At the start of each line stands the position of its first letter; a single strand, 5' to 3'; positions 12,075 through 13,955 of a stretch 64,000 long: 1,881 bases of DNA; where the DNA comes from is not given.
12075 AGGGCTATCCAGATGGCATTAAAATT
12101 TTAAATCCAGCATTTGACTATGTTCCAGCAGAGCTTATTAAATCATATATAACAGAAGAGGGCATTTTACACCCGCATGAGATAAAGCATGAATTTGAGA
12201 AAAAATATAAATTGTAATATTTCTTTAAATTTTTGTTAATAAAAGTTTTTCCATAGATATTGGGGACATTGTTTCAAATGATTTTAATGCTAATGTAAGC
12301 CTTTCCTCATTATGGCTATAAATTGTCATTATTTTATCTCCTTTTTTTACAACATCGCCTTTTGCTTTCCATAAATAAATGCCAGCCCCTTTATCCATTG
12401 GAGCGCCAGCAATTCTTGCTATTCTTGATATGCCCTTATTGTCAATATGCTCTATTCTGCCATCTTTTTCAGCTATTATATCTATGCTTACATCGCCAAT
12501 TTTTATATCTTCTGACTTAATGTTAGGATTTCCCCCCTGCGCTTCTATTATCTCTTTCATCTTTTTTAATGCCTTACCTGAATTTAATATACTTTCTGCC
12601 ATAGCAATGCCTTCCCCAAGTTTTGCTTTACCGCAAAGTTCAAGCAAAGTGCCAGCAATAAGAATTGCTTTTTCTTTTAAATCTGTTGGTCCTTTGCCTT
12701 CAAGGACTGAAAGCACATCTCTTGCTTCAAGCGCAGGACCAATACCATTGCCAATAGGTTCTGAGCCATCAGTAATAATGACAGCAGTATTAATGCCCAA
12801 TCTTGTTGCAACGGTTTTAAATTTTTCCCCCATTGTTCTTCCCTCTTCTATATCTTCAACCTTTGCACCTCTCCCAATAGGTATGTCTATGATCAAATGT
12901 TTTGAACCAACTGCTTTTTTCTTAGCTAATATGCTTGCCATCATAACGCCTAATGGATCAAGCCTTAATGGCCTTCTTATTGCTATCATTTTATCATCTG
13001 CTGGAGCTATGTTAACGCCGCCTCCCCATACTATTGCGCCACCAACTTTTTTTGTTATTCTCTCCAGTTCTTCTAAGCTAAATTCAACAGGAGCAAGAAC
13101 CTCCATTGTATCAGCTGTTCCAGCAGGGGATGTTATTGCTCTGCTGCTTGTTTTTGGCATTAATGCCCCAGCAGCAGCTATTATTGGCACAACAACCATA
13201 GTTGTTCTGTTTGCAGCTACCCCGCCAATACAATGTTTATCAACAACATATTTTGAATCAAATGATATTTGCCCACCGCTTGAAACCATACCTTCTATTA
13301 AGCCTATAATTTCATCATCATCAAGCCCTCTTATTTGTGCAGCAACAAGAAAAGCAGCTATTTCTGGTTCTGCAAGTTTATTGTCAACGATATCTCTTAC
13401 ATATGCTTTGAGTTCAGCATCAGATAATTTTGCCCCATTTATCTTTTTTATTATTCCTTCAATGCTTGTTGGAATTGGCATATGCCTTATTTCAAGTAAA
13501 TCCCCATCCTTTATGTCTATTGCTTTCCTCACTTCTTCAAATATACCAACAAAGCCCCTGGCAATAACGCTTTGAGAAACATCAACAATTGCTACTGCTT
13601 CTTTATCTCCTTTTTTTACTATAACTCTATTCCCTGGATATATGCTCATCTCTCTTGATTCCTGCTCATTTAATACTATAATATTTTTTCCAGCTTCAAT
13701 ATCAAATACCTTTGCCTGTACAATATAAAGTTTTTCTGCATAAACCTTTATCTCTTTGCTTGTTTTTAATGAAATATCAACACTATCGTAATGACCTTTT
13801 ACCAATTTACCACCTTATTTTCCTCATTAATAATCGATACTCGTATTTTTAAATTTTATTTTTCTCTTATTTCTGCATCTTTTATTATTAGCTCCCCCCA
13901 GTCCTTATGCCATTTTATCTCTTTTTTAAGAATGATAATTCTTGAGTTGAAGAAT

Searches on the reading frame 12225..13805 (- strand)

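Call 64: search_protein_families(library=pfam, proteins=[window:12225-13805:-], max_evalue=0.0001)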
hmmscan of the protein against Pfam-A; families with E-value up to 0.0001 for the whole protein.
window:12225-13805:- (526 aa): 3 families
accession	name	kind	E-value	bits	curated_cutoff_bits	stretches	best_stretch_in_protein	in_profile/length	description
PF00591.27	Glycos_transf_3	-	3.7e-14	53.4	27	1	185-413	2-253/253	Glycosyl transferase family, a/b domain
PF02885.22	Glycos_trans_3N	-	5.1e-14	52.2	26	1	118-177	4-63/63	Glycosyl transferase family, helical bundle domain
PF07831.19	PYNP_C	-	6.9e-13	48.5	27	1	451-516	2-74/75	Pyrimidine nucleoside phosphorylase C-terminal domain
